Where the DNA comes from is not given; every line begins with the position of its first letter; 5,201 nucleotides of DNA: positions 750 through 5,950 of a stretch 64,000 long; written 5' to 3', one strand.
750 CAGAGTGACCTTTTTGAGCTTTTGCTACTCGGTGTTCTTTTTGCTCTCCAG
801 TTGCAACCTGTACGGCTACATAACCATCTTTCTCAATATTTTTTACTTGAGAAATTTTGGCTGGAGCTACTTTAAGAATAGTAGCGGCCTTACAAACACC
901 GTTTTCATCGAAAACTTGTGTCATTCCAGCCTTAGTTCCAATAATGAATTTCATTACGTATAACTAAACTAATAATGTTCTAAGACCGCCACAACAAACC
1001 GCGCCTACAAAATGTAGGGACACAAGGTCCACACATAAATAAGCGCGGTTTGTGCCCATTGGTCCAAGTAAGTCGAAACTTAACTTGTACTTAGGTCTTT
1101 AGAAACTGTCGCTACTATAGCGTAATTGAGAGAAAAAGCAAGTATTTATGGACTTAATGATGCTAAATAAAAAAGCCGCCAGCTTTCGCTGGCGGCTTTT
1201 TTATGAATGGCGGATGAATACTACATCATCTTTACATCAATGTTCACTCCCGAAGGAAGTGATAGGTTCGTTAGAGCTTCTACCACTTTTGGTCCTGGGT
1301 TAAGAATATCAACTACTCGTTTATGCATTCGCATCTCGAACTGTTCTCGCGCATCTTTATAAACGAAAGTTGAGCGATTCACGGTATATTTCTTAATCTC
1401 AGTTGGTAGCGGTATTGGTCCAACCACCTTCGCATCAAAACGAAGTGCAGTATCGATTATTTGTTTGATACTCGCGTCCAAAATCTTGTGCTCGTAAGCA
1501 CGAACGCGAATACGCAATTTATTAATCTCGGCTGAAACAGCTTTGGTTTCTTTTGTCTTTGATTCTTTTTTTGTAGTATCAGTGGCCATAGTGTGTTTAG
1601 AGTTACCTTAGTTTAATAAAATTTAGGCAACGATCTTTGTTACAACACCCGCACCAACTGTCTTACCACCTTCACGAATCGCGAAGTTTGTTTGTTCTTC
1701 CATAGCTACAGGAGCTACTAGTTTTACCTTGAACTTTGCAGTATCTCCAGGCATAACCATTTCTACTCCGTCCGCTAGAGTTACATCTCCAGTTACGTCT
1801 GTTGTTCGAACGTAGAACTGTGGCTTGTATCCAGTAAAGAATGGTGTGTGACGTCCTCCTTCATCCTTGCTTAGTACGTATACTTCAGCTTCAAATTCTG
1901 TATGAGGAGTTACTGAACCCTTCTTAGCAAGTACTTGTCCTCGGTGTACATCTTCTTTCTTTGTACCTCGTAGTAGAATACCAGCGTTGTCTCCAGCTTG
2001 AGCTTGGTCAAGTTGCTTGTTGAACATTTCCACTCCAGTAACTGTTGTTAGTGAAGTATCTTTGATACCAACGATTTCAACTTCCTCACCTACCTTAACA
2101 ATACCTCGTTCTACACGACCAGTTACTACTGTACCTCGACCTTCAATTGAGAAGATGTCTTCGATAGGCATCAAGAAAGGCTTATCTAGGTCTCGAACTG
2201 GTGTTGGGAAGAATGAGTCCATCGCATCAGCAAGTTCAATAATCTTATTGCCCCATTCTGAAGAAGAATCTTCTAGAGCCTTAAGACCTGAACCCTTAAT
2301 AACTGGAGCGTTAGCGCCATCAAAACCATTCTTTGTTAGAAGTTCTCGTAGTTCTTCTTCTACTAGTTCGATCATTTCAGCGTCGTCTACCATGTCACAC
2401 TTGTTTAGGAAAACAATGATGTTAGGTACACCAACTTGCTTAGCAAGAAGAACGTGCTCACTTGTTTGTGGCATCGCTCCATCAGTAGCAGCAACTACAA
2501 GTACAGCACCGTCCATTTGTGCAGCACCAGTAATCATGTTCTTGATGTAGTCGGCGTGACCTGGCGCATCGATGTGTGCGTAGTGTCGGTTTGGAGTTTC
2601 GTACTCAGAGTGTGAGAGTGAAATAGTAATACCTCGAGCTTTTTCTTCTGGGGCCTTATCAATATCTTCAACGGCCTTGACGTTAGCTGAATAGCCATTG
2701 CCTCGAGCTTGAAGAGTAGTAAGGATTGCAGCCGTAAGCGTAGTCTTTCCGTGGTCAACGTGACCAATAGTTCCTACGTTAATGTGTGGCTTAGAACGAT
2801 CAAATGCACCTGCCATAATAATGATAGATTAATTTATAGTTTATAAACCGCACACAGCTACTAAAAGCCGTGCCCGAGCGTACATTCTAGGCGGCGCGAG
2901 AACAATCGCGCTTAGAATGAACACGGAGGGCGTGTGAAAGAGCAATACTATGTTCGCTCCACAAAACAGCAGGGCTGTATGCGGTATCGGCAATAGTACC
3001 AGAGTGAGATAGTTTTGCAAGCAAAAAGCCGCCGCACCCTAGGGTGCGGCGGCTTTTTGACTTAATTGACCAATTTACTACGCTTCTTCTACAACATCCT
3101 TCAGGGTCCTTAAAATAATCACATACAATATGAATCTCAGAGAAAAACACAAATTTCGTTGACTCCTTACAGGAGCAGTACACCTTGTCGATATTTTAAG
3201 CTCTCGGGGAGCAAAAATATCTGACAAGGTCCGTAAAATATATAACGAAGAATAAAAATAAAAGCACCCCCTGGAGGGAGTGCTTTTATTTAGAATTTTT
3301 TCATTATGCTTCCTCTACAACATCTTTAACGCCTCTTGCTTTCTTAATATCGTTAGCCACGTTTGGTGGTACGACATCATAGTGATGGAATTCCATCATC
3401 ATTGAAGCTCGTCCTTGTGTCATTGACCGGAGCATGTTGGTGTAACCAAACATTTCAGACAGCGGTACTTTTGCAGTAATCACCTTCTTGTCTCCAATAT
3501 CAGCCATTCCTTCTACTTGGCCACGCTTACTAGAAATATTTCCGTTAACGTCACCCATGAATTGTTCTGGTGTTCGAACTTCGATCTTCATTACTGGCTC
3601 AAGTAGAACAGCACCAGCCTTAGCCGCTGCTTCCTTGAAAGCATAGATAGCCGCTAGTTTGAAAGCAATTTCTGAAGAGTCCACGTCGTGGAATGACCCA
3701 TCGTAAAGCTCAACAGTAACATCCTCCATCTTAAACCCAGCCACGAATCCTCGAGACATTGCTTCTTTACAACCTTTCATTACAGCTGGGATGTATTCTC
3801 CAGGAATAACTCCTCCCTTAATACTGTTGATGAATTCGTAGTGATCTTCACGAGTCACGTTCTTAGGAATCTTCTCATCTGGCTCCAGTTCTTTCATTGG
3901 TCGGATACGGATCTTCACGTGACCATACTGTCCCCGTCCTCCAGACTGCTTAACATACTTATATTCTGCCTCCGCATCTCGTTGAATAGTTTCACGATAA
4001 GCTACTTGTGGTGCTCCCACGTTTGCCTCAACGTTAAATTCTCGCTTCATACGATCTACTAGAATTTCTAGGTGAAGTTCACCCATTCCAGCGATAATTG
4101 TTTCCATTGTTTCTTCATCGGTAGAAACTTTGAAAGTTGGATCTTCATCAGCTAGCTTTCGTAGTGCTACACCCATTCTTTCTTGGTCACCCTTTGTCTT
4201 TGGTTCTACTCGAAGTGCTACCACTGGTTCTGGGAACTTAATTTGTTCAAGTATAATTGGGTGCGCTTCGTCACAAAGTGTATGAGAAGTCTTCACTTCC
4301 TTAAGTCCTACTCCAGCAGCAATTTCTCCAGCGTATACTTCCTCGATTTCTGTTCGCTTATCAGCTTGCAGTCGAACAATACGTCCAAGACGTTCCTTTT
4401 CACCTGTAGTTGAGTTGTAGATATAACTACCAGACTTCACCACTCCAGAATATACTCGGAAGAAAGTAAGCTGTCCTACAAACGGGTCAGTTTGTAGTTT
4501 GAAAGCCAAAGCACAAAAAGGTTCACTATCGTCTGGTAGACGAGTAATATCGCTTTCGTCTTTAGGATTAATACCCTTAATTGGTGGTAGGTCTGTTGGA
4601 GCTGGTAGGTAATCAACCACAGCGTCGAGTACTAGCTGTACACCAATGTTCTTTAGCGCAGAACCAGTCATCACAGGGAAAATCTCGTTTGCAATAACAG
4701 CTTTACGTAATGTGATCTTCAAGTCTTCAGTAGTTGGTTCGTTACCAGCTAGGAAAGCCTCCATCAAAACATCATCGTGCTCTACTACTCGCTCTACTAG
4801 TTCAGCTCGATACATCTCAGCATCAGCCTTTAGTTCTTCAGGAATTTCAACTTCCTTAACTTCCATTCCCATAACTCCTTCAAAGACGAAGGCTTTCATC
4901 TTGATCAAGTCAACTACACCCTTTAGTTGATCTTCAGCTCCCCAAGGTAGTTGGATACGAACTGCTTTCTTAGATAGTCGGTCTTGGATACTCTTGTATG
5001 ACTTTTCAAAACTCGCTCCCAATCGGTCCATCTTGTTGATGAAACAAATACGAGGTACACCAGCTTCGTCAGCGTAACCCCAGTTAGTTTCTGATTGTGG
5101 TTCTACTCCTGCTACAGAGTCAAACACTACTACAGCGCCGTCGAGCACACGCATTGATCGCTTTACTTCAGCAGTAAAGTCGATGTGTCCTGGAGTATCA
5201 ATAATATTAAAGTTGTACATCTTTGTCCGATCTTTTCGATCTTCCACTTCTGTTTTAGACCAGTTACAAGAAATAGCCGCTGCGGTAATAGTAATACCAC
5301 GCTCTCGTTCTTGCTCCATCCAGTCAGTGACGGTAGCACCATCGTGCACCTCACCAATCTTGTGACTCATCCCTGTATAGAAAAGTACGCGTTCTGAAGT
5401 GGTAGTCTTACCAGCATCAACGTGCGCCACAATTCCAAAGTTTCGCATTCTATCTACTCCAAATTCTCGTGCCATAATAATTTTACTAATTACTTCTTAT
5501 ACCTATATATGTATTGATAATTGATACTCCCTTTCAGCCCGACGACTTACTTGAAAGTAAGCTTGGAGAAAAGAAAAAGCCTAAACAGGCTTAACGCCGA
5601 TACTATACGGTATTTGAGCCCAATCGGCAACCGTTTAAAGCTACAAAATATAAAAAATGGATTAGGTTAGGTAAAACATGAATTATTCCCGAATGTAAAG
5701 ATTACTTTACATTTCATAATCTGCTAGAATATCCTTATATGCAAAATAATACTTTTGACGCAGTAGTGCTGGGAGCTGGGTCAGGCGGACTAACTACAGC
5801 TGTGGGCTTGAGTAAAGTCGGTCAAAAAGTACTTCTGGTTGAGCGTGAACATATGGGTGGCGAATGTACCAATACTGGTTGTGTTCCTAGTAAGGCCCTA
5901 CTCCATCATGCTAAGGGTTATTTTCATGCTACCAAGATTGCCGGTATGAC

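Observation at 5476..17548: The str operon is split: about 12 kb of accessory genes inserted between fusA and rpsG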

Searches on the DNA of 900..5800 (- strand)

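Call 61: search_rna_families(source=window, start=900, end=5800, threshold=evalue, max_evalue=1)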
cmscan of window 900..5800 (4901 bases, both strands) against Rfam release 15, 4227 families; matches with E-value up to 1: 14.
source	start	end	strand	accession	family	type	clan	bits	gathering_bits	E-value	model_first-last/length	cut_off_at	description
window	1114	1205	+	RF00506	Thr_leader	Cis-reg; leader;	-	32.9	55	0.0021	1-118/118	no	Threonine operon leader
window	1166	1224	-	RF00506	Thr_leader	Cis-reg; leader;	-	31.4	55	0.0048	1-118/118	no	Threonine operon leader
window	3260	3327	-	RF02083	OrzO-P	Gene; antitoxin;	-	29.5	60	0.092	1-76/76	no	OrzO-P RNA antitoxin family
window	1144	1208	-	RF02351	psRNA14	Gene; sRNA;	-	28.8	60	0.074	1-84/84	no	Proteobacteria sRNA psRNA14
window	1122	1214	+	RF02621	BSnc120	Gene; sRNA;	-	26.7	114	0.0054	1-88/88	no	Brucella sRNA 120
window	3021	3078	-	RF00506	Thr_leader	Cis-reg; leader;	-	25.4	55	0.13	1-118/118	no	Threonine operon leader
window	1118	1202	+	RF02607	AbsR25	Gene; sRNA;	-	24.1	47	0.56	1-164/164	no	Acinetobacter sRNA 25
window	1166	1230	-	RF01859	Phe_leader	Cis-reg; leader;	-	23.9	55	0.99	1-125/125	no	Phenylalanine leader peptide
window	1169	1243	-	RF02552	RcsR1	Gene; sRNA;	-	23.1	60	0.17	1-96/96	no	RcsR1 sRNA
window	3009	3060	+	RF00506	Thr_leader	Cis-reg; leader;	-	22.7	55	0.56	1-118/118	no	Threonine operon leader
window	1079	1202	+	RF02376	antisense_SR1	Gene; sRNA;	-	21.7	45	0.42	1-210/210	no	SR1 sRNA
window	1162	1202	-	RF00489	ctRNA_p42d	Gene; antisense;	-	21.6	50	0.32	1-46/46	no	ctRNA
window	1169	1234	-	RF02744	Rev39_5p_UTR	Cis-reg;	-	19.4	88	0.012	162-228/300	no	Soft rot Enterobacteriaceae Rev 39 5'UTR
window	3154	3247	+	RF00117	C0719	Gene; sRNA;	-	18.1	50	0.29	1-222/222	no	C0719 RNA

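Call 70: build_rna_model(alignment_id=A4, structure=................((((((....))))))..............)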
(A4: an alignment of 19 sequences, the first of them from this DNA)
Model R1 built from alignment A4 (19 sequences, 46 columns); structure: as given.
model positions 43; base pairs 5; branch points 0; effective number of sequences 19; information 1.083 bits per position. Calibrated on 0.2 Mb of random sequence (short: E-values are rough).
structure used (alignment columns):
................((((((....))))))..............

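Call 71: search_with_rna_model(model_id=R1, sources=[window, L001, L002, L003, L004, L005, L006, L007, L008, L009, L010, L011, L012, L013, L014, L015, L016, L017, L018, L019, L020, L021, L022, L023, L024, L025, L026, L027, L028, L029, L030, L031, L032, L033, L034, L035, L036, L037, L038, L039, L040, L041, L042, L043, L044, L045, L046, L047, L048, L049, L050, L051, L052, L053, L054, L055, L056, L057, L058, L059, L060, L061, L062, L063, L064, L065, L066, L067, L068, L069, L070, L071, L072, L073, L074, L075, L076, L077, L078, L079, L080], max_evalue=1)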
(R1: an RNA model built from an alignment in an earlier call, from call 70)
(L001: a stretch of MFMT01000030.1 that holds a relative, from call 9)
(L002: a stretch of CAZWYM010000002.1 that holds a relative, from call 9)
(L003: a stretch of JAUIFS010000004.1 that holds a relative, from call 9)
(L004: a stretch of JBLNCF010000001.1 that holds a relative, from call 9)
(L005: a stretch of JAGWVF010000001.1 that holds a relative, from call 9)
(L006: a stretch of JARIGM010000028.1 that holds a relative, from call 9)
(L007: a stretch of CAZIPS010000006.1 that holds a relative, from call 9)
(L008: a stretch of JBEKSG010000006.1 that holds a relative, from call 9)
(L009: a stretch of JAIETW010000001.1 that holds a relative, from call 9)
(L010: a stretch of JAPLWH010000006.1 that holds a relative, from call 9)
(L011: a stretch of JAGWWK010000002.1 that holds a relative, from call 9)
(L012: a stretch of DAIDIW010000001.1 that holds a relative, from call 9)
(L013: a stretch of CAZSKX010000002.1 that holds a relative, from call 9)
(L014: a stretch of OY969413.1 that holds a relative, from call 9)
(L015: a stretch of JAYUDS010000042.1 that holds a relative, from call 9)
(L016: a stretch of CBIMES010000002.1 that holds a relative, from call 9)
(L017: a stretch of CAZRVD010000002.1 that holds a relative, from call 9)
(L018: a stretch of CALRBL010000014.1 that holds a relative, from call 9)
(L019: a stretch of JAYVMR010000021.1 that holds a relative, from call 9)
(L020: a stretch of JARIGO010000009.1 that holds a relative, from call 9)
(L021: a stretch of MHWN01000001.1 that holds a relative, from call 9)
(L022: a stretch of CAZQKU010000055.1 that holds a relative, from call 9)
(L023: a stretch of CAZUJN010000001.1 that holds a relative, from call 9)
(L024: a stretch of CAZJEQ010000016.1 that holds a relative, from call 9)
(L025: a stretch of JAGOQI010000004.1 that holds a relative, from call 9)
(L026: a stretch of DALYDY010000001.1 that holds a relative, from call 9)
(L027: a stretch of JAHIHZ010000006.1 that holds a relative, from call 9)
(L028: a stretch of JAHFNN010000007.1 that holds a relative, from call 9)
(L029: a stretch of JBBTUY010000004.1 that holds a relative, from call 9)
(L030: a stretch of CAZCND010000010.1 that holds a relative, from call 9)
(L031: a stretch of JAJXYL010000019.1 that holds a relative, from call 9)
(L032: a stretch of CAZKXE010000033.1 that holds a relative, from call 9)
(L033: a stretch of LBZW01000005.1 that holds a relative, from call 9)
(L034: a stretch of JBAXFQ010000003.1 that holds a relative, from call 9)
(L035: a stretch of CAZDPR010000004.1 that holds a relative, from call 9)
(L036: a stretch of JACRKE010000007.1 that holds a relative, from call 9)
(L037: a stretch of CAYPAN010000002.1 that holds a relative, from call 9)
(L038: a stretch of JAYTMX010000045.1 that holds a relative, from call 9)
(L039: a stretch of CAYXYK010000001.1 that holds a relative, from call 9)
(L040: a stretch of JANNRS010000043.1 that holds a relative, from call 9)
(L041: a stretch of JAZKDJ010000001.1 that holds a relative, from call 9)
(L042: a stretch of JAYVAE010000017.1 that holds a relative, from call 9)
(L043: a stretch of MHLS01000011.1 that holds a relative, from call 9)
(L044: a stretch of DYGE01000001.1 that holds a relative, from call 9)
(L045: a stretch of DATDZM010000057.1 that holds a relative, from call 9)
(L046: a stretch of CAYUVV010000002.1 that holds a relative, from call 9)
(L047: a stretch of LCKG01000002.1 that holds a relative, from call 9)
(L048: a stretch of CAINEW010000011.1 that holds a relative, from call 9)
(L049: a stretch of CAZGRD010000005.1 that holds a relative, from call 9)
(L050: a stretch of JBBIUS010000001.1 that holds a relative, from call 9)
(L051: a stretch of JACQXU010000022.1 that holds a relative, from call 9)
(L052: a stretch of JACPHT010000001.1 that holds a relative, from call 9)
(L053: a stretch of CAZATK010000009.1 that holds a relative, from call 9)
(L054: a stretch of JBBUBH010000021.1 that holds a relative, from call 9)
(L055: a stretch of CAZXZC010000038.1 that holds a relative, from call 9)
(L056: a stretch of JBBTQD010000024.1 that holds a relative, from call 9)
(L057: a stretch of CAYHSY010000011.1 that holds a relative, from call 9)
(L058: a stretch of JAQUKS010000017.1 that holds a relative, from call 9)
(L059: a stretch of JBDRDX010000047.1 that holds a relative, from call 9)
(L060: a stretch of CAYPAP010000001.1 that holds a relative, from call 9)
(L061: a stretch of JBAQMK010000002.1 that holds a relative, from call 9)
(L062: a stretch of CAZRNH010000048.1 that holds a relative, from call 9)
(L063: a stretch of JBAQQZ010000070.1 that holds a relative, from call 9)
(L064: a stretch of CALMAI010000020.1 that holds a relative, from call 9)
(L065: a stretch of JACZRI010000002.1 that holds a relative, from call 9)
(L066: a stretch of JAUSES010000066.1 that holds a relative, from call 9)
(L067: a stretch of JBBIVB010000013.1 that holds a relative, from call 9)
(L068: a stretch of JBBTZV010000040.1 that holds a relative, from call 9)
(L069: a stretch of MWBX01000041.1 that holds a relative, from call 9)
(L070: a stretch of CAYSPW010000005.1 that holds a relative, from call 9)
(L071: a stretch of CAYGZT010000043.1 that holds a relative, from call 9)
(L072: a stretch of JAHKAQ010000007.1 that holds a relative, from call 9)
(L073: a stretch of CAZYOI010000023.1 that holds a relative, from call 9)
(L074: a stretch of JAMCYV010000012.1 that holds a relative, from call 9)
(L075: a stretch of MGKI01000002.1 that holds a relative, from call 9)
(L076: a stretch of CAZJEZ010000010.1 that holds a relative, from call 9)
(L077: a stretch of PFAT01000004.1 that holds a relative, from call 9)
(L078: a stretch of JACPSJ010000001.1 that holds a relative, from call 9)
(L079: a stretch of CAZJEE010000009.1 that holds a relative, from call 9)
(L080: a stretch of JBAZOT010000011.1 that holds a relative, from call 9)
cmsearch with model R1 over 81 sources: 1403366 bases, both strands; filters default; matches with E-value up to 1: 8.
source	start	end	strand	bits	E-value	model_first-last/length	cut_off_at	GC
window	5565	5608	-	54.5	2.7e-10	1-43/43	no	0.41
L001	2749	2791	+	51.3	1.6e-09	1-43/43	no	0.4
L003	5275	5319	+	36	8.2e-06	1-43/43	no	0.53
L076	5240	5268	-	17.9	0.2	16-43/43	no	0.38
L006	7458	7499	+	17.3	0.29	1-43/43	no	0.4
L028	1653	1696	+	17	0.34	1-43/43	no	0.34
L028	9861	9902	+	16.3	0.5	1-43/43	no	0.36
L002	9903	9951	+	15.3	0.87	1-43/43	no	0.47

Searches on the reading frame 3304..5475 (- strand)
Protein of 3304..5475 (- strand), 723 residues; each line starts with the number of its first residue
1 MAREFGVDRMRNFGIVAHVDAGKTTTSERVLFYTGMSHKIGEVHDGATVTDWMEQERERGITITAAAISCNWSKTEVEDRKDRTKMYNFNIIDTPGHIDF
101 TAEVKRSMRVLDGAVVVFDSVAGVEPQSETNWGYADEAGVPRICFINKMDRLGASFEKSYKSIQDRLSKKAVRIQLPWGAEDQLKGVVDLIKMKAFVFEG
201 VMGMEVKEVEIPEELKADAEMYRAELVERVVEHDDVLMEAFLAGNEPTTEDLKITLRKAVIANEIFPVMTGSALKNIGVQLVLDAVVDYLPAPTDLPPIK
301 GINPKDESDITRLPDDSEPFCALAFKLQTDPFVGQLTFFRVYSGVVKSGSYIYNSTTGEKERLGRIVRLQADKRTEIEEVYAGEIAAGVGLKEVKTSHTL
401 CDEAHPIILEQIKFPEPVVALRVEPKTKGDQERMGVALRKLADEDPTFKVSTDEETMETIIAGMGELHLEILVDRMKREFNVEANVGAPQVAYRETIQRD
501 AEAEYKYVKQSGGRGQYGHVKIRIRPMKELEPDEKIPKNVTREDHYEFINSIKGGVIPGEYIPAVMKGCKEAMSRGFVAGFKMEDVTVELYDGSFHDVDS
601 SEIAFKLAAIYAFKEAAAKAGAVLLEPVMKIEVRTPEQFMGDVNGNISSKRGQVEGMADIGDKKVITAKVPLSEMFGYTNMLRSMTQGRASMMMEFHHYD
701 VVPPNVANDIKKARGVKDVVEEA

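Call 9: find_related_loci(query=window:3304-5475:-, collection=genome_contigs, flank=10000)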
Query window:3304-5475:- (723 aa) in genome_contigs; peptide patterns used: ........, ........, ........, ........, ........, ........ (x = any residue, [..] = any of these).
600 stretches matched a pattern (row limit reached: there are more); 598 encode a relative of the query (tblastn E <= 1e-3); the best 80 are kept; 80 distinct loci.
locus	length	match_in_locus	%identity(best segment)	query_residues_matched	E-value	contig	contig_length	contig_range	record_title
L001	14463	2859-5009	87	1-717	0e+0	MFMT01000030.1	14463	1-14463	MAG: Candidatus Kaiserbacteria bacterium RIFOXYD1_FULL_42_15 rifoxyd1_full_scaffold_3978, whole genome shotgun sequence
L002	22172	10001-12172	80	1-722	0e+0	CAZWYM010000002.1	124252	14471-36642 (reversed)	MAG TPA_asm: uncultured Candidatus Saccharibacteria bacterium isolate SRP286056_co2_193 genome assembly, contig: NODE_11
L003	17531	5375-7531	77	1-718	0e+0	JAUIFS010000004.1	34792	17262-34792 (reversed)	MAG: bacterium isolate Co_bin.11 NODE_7645_length_34792_cov_1.180557, whole genome shotgun sequence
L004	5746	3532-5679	74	1-714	0e+0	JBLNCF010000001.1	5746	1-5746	MAG: Bacillota bacterium isolate MAG132 PRJNA950955_bin39_renamed_0, whole genome shotgun sequence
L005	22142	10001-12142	72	1-714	0e+0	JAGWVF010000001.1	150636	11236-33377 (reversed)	MAG: Patescibacteria group bacterium isolate REEB413 contig-150_44, whole genome shotgun sequence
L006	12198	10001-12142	73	1-714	0e+0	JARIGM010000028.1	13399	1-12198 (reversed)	MAG: Candidatus Kaiserbacteria bacterium isolate CullarsAll.DT.26 k141_617910, whole genome shotgun sequence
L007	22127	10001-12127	72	1-714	0e+0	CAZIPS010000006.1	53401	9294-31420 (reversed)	MAG TPA_asm: uncultured Candidatus Saccharibacteria bacterium isolate SRP133034_co1_49 genome assembly, contig: NODE_401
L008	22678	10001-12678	71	3-714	0e+0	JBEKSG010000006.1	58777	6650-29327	MAG: Minisyncoccia bacterium isolate SPRUCE 529 SPRUCE_529_6, whole genome shotgun sequence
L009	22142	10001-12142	71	1-714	0e+0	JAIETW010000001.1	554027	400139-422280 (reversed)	MAG: Patescibacteria group bacterium isolate time.spades.CONCOCT.2.5kb_081 c_000000000001, whole genome shotgun sequence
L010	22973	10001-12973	71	1-714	0e+0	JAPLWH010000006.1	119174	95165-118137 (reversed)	MAG: Candidatus Kaiserbacteria bacterium isolate LacPavin_0818_WC50_MAG_53_14 LacPavin_0818_WC50_scaffold_156335, whole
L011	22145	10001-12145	71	1-714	0e+0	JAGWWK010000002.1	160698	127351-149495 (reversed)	MAG: Patescibacteria group bacterium isolate REEB441 contig-150_70, whole genome shotgun sequence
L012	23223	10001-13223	71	1-714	0e+0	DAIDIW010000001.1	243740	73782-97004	MAG TPA_asm: Candidatus Kaiserbacteria bacterium isolate clean371 k141_502389, whole genome shotgun sequence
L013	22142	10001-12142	72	1-714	0e+0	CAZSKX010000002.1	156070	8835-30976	MAG TPA_asm: uncultured Candidatus Saccharibacteria bacterium isolate SRP319275_co1_146 genome assembly, contig: NODE_33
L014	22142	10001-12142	71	1-714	0e+0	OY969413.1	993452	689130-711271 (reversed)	MAG: Candidatus Kaiserbacteria bacterium isolate MFD01223.bin.1.23 genome assembly, chromosome: 1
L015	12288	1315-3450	69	3-714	0e+0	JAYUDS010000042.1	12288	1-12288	MAG: Candidatus Adlerbacteria bacterium isolate GFS_7244 GFS_7244_41, whole genome shotgun sequence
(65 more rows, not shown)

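Call 24: find_encoding_contigs(protein=window:3304-5475:-, flank=10000, max_places=10)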
Protein window:3304-5475:- (723 aa): no gene with exactly this product is on record in the collection.
